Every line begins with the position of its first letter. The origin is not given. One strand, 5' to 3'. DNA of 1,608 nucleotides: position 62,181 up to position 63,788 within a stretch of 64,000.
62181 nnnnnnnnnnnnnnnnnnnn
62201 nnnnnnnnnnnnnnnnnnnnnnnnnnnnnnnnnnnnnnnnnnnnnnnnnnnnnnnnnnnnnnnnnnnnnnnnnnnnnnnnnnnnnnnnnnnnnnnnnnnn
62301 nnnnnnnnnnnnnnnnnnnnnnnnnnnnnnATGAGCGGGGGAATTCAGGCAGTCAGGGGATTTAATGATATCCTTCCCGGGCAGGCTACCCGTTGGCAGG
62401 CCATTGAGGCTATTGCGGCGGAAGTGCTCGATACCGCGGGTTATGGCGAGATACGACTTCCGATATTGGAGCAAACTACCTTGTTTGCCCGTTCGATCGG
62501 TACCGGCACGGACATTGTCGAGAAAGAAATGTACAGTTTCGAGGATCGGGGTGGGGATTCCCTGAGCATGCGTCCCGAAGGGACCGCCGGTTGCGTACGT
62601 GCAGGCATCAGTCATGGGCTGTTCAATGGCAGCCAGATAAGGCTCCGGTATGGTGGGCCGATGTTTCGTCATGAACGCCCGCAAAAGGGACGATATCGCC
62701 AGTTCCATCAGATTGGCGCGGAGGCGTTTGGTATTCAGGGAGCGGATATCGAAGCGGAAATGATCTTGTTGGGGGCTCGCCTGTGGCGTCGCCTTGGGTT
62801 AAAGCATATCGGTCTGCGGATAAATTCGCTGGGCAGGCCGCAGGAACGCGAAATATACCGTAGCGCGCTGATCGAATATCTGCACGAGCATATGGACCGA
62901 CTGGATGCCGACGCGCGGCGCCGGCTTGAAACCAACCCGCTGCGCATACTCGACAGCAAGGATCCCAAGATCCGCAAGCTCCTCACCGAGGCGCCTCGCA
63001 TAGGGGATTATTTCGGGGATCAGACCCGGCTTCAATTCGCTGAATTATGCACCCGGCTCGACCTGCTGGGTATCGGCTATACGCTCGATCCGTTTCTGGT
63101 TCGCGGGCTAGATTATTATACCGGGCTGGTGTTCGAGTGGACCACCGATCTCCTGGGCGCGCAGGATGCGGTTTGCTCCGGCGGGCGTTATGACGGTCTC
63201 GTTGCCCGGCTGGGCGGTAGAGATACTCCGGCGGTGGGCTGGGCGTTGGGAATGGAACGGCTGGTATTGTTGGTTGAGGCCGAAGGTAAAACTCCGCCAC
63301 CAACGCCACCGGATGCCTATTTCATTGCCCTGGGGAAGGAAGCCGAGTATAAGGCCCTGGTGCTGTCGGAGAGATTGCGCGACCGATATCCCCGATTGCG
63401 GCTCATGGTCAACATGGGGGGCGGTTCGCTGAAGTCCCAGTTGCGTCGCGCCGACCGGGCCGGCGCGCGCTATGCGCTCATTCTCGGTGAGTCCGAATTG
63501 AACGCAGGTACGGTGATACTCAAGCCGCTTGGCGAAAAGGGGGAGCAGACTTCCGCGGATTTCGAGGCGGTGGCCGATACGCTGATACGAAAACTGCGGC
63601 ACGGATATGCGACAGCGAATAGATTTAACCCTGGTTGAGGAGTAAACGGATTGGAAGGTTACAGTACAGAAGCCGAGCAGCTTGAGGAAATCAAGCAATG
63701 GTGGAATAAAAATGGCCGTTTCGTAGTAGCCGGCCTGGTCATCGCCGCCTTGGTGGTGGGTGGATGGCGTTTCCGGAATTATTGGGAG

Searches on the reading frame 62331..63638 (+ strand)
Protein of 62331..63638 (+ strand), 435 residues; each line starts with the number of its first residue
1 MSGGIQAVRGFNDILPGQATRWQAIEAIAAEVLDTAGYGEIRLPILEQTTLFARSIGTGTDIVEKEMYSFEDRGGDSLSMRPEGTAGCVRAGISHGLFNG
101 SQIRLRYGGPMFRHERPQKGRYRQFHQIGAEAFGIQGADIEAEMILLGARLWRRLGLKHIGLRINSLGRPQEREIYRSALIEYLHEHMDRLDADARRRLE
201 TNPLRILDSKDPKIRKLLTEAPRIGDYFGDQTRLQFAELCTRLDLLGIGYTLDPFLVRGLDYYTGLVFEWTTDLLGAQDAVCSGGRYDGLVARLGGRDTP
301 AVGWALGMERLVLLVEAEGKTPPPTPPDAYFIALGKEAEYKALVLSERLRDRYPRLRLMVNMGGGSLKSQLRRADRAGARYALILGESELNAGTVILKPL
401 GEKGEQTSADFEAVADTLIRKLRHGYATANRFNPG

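Call 8: search_protein_families(library=ncbifam, proteins=[window:62331-63638:+], max_evalue=0.00001)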
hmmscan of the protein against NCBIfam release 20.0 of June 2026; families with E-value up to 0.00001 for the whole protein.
window:62331-63638:+ (435 aa): 21 families
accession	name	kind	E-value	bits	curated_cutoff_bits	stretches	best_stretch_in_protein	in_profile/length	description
TIGR00442.1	hisS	equivalog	1.9e-141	471.8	286.75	1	6-408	1-403/406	histidine--tRNA ligase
TIGR00443.1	hisZ_biosyn_reg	equivalog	8.8e-46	156.4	271.65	1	13-315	2-312/314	ATP phosphoribosyltransferase regulatory subunit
NF009085.0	PRK12420.1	equivalog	1.9e-39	136.2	540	2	243-407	253-416/426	histidine--tRNA ligase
NF008941.0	PRK12292.2-4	equivalog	2.9e-30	105.5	447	1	10-351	12-355/393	ATP phosphoribosyltransferase regulatory subunit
NF008942.0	PRK12292.2-5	equivalog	5.2e-30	104.4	643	2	242-416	256-426/434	ATP phosphoribosyltransferase regulatory subunit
NF008940.0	PRK12292.2-3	equivalog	8.2e-29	100.6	450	1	9-365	7-371/404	ATP phosphoribosyltransferase regulatory subunit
NF008953.0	PRK12295.1-6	equivalog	1.3e-28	100.1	384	2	258-314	321-377/384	ATP phosphoribosyltransferase regulatory subunit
NF008936.0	PRK12292.1-3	equivalog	2.7e-22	79.2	492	2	253-319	266-329/406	ATP phosphoribosyltransferase regulatory subunit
NF008939.0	PRK12292.2-1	equivalog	2.3e-17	62.8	335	1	5-318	3-325/391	ATP phosphoribosyltransferase regulatory subunit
NF008945.0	PRK12292.3-3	equivalog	6e-17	61.8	409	1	21-320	16-308/368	ATP phosphoribosyltransferase regulatory subunit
NF008935.0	PRK12292.1-1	equivalog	1.4e-16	60.5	350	1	11-319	10-321/382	ATP phosphoribosyltransferase regulatory subunit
NF008938.0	PRK12292.1-6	equivalog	1.1e-15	57.5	833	2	20-146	21-142/420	ATP phosphoribosyltransferase regulatory subunit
NF008949.0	PRK12295.1-2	equivalog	1.4e-15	57.5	420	1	251-305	312-367/379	ATP phosphoribosyltransferase regulatory subunit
NF008950.0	PRK12295.1-3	equivalog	1.4e-14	54.3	492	1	256-312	320-375/387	ATP phosphoribosyltransferase regulatory subunit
NF008943.0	PRK12292.3-1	equivalog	6.1e-14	51.9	690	1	9-156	28-168/403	ATP phosphoribosyltransferase regulatory subunit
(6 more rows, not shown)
